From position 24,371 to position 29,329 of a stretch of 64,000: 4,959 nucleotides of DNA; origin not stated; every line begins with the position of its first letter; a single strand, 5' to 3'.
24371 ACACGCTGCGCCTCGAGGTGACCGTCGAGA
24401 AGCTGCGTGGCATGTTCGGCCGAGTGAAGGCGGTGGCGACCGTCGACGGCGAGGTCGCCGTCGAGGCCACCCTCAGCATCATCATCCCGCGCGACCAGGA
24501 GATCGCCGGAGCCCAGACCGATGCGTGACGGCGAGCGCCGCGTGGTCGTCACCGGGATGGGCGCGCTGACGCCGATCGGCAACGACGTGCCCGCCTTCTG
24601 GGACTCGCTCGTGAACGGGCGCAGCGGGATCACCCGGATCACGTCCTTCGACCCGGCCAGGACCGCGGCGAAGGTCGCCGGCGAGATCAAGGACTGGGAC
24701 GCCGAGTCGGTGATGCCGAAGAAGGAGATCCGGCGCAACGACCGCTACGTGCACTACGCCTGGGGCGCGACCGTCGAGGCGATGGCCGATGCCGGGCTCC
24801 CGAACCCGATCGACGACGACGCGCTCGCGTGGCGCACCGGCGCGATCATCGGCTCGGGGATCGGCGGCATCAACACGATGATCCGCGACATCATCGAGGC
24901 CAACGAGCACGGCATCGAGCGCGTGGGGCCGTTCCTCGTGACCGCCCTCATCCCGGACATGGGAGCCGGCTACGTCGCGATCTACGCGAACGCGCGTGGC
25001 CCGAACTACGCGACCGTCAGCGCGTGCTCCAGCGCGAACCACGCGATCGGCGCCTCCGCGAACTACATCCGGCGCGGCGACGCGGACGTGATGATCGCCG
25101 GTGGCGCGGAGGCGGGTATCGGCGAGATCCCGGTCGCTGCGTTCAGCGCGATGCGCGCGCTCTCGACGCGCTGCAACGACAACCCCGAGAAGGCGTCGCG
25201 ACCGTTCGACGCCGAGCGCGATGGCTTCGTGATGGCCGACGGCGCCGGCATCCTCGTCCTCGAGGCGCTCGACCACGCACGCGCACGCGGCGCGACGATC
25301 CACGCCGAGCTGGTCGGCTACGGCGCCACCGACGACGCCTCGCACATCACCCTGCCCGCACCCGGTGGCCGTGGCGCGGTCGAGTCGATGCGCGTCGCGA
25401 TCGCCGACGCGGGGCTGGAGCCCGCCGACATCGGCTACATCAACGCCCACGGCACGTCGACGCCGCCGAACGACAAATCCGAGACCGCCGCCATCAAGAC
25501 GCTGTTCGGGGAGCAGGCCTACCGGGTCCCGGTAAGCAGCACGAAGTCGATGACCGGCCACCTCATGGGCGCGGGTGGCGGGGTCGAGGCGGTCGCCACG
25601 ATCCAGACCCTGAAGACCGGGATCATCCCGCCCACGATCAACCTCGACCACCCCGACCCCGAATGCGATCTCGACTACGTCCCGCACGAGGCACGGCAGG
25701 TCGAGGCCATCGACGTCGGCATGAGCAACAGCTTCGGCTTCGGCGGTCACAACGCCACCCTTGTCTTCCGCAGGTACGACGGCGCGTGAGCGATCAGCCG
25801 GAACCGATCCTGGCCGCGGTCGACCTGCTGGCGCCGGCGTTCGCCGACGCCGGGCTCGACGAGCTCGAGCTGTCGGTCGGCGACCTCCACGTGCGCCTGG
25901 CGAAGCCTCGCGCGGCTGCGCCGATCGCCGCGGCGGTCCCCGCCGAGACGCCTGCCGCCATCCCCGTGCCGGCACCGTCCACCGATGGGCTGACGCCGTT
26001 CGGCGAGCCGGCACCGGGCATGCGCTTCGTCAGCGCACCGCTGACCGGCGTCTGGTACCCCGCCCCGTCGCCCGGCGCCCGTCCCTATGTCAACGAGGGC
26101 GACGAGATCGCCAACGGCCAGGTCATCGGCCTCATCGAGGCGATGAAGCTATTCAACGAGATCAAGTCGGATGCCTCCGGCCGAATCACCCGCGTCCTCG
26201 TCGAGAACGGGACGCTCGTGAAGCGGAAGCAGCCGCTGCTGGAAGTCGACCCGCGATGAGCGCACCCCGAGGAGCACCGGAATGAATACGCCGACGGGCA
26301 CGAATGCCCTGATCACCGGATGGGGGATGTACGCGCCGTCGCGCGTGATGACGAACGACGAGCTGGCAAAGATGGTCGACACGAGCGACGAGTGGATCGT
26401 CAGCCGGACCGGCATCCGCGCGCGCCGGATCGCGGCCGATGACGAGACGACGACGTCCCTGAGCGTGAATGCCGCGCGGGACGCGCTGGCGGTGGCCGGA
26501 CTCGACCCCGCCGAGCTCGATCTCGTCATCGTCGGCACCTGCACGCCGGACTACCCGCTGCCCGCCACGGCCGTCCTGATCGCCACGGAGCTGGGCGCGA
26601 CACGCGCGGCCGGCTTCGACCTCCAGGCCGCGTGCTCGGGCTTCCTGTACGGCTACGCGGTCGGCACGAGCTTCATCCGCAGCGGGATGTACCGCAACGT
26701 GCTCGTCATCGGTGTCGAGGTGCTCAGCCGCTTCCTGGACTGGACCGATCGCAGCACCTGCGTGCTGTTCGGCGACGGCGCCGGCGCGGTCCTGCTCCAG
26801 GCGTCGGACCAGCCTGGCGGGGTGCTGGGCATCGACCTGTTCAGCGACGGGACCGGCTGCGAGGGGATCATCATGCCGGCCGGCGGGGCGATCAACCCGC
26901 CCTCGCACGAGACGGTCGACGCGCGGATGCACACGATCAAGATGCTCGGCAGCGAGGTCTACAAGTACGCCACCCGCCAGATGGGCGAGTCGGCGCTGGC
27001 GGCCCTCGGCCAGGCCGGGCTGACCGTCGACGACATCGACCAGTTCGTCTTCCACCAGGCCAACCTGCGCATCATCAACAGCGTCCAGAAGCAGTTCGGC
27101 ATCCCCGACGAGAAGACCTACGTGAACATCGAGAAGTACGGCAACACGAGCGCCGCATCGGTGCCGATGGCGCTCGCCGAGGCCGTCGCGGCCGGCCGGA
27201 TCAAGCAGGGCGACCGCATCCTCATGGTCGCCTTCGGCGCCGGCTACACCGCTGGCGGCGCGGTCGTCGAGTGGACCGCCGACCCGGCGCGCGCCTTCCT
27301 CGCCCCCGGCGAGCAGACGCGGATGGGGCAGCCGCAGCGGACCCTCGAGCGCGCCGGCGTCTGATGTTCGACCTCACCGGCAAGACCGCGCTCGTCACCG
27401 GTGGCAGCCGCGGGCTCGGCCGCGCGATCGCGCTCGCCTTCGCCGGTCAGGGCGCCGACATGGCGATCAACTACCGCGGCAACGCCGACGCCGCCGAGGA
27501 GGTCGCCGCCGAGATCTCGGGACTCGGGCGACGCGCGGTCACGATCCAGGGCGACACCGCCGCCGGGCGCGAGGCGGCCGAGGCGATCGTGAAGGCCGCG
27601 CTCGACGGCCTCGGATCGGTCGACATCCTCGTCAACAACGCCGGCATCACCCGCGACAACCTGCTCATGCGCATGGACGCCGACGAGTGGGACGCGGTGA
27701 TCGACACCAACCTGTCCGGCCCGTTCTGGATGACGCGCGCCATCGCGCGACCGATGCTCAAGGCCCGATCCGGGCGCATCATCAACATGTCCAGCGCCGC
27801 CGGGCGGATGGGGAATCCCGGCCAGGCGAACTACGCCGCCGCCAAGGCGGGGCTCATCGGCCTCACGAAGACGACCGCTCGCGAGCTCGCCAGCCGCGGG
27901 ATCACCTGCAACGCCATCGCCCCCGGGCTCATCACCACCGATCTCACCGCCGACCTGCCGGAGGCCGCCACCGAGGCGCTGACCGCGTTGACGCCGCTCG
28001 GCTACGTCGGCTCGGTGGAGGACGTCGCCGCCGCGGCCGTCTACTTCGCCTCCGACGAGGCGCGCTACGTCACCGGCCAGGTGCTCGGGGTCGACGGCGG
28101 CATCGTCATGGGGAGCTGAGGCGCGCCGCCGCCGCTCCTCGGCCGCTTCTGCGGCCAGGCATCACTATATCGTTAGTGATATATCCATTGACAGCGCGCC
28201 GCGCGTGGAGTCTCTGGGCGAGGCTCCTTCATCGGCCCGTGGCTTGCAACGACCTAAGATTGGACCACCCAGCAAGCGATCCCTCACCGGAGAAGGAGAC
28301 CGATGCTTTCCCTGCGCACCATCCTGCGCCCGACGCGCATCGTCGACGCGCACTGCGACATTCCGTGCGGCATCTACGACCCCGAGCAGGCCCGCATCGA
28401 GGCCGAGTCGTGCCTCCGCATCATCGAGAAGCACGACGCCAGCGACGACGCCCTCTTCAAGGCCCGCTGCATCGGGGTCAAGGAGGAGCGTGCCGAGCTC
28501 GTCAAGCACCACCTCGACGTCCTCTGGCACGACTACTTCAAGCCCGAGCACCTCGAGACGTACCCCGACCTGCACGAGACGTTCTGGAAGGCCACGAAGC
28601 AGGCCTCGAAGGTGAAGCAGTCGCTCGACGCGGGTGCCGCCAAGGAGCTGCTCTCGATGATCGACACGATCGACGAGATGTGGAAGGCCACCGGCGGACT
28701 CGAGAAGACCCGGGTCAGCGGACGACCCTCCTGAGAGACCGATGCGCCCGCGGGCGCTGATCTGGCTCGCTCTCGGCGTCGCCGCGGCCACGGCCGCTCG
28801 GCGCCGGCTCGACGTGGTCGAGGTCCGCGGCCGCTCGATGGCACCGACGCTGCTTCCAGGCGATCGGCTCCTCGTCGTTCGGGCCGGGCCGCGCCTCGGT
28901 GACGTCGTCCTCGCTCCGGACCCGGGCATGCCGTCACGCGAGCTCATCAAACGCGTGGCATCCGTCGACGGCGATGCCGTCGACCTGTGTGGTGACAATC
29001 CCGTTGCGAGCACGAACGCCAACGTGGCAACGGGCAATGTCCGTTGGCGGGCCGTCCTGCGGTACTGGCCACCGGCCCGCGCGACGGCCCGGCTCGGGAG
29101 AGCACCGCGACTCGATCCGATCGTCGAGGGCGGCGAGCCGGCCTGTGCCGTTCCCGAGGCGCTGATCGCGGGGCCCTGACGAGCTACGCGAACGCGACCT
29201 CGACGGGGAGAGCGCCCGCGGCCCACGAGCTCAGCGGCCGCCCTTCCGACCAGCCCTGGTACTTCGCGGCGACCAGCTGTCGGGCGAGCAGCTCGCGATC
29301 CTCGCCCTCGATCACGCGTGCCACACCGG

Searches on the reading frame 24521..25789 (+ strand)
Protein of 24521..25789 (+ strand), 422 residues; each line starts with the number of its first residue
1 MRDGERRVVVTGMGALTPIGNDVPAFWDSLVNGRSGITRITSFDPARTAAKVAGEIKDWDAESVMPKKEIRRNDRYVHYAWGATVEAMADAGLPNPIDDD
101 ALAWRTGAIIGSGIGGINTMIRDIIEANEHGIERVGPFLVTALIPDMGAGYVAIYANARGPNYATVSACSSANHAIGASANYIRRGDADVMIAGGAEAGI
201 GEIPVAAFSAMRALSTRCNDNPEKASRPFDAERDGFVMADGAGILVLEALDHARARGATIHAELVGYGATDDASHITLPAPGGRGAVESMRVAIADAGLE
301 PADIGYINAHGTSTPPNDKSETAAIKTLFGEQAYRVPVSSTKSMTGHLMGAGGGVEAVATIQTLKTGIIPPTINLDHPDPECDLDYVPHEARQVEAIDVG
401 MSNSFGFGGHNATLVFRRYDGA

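Call 7: search_protein_families(library=pfam, proteins=[window:24521-25789:+], max_evalue=0.01)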
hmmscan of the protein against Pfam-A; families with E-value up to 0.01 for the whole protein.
window:24521-25789:+ (422 aa): 3 families
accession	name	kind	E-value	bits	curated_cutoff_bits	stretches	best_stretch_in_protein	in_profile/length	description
PF00109.32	ketoacyl-synt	-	1.1e-54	186.1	20.8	1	6-253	2-252/252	Beta-ketoacyl synthase, N-terminal domain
PF02801.28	Ketoacyl-synt_C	-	3.5e-37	127.5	20.8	1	261-375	1-118/119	Beta-ketoacyl synthase, C-terminal domain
PF00108.29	Thiolase_N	-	0.00038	20.4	26.4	1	167-198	83-114/260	Thiolase, N-terminal domain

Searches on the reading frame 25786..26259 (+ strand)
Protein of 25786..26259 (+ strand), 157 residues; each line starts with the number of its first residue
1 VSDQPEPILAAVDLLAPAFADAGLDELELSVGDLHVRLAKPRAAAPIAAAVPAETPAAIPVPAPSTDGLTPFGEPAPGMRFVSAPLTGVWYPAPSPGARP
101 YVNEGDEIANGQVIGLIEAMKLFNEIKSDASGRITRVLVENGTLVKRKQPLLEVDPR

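Call 7: search_protein_families(library=pfam, proteins=[window:25786-26259:+], max_evalue=0.01)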
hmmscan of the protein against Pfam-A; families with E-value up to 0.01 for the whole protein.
window:25786-26259:+ (157 aa): 3 families
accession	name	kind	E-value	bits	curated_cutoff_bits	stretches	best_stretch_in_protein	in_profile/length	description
PF00364.28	Biotin_lipoyl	-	1.7e-14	53.8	22.1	1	83-153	4-72/73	Biotin-requiring enzyme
PF13533.13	Biotin_lipoyl_2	-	8.4e-06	25.9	29.8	1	126-155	3-32/32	Biotin-lipoyl like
PF13375.12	RnfC_N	-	0.0037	17.7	25.6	1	98-137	42-80/101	RnfC Barrel sandwich hybrid domain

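Call 9: search_protein_families(library=ncbifam, proteins=[window:25786-26256:+], max_evalue=1)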
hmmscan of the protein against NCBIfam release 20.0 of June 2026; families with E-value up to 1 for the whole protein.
window:25786-26256:+ (157 aa): 26 families (the best 25 are shown)
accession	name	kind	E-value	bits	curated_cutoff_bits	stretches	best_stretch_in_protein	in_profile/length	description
TIGR00531.1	BCCP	equivalog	2e-29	103.1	115.2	1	16-155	10-155/156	acetyl-CoA carboxylase biotin carboxyl carrier protein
NF005457.0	PRK07051.1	equivalog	5.3e-23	81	87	1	82-155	6-79/80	acetyl-CoA carboxylase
NF006761.0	PRK09282.1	domain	1.5e-12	46.8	402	1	79-155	521-590/591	pyruvate carboxylase subunit B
NF004173.0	PRK05641.1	equivalog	2.3e-12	47.8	199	1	43-154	48-152/153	putative acetyl-CoA carboxylase biotin carboxyl carrier protein subunit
NF005117.0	PRK06549.1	equivalog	3.2e-10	40.7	159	1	45-152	23-127/130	acetyl-CoA carboxylase biotin carboxyl carrier protein subunit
NF010643.0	PRK14040.1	subfamily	2.3e-08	33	892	1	80-154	527-594/595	oxaloacetate decarboxylase subunit alpha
NF009554.0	PRK12999.1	equivalog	5.5e-08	31.1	965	1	93-155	1082-1146/1147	pyruvate carboxylase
TIGR01108.1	oadA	equivalog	2.2e-07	29.7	756.5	1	99-149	530-580/582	sodium-extruding oxaloacetate decarboxylase subunit alpha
NF006079.0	PRK08225.1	equivalog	2.6e-06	27.4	95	1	102-154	17-69/70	acetyl-CoA carboxylase biotin carboxyl carrier protein subunit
NF010645.0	PRK14042.1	equivalog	5.5e-06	25.4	1182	1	101-154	540-593/596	pyruvate carboxylase subunit B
NF047903.1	MmDecMmdC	equivalog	9e-06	26.1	200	1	40-141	19-118/132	methylmalonyl-CoA decarboxylase subunit gamma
TIGR02712.1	urea_carbox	equivalog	9.3e-06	23.6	1303.85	1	101-153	1147-1199/1201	urea carboxylase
NF004547.1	PRK05889.1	equivalog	2.1e-05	24.6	75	1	102-147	18-63/71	biotin/lipoyl-binding carrier protein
TIGR01235.1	pyruv_carbox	equivalog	2.4e-05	22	1114.45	1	99-153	1087-1141/1143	pyruvate carboxylase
NF011457.0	PRK14875.1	equivalog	0.00024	20.2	307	1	101-151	24-74/372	acetoin dehydrogenase dihydrolipoyllysine-residue acetyltransferase subunit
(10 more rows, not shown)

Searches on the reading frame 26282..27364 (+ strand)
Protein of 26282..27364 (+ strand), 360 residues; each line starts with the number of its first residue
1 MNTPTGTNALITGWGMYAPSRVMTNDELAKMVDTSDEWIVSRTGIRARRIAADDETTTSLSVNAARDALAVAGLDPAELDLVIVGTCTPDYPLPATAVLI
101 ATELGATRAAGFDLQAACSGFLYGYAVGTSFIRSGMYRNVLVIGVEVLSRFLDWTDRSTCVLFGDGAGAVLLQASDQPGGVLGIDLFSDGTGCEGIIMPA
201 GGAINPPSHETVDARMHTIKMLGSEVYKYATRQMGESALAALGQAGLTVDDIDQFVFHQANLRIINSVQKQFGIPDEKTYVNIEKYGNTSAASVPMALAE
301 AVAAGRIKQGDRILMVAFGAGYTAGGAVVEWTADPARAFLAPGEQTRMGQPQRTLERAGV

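Call 7: search_protein_families(library=pfam, proteins=[window:26282-27364:+], max_evalue=0.01)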
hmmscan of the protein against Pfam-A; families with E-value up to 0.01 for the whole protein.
window:26282-27364:+ (360 aa): 4 families
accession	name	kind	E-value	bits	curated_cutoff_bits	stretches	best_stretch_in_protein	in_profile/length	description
PF08541.16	ACP_syn_III_C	-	7.2e-38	129.1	26.6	1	243-331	2-90/90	3-Oxoacyl-[acyl-carrier-protein (ACP)] synthase III C terminal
PF08545.16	ACP_syn_III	-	9.4e-32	109.2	24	1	112-190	1-80/80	3-Oxoacyl-[acyl-carrier-protein (ACP)] synthase III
PF00108.29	Thiolase_N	-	3.2e-07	30.4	26.4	1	41-150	7-117/260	Thiolase, N-terminal domain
PF22691.2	Thiolase_C_1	-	0.0018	18.4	28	0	48-84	7-43/144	Thiolase C-terminal domain-like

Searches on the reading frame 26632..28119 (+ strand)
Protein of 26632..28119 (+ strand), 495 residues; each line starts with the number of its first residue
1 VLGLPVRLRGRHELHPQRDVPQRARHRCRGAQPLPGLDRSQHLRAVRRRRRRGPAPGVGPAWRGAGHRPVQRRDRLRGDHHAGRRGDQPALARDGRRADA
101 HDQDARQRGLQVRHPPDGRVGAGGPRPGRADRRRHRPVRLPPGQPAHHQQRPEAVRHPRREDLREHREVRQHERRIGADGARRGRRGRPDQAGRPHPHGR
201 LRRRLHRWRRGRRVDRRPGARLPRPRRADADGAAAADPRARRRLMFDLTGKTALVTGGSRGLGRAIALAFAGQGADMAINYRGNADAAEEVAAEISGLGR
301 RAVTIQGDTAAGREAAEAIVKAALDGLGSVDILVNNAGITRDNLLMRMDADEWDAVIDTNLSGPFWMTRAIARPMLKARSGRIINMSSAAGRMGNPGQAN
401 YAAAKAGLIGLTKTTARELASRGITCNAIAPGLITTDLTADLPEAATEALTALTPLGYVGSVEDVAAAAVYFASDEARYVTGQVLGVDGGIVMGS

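Call 7: search_protein_families(library=pfam, proteins=[window:26632-28119:+], max_evalue=0.01)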
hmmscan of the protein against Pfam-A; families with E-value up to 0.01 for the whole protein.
window:26632-28119:+ (495 aa): 4 families
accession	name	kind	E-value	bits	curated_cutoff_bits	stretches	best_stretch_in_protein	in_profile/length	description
PF13561.12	adh_short_C2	-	2.2e-60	204.6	27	1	260-491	6-235/236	Enoyl-(Acyl carrier protein) reductase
PF00106.31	adh_short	-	3.1e-60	203.4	26.6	1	251-444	1-192/195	short chain dehydrogenase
PF08659.16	KR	-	1.1e-18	68.2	22.6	1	252-414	2-162/180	KR domain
PF23441.1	SDR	-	1.4e-05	25.1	27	1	361-492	123-256/258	SDR-like rossmann domain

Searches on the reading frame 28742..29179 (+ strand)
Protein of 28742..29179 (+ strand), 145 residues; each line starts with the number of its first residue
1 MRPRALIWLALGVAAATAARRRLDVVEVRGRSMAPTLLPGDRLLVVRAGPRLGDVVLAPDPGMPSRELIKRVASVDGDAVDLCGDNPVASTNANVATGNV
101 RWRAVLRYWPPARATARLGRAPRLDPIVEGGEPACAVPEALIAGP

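Call 33: search_protein_families(library=pfam, proteins=[window:28742-29179:+], max_evalue=0.001)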
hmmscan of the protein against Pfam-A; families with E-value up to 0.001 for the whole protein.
window:28742-29179:+ (145 aa): 2 families
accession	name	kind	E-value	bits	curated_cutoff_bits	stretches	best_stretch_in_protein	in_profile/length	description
PF10502.14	Peptidase_S26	-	4.1e-11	43.5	22.9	1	13-85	13-90/168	Signal peptidase, peptidase S26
PF00717.28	Peptidase_S24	-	3e-05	24.1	23.3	1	22-90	34-99/116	Peptidase S24-like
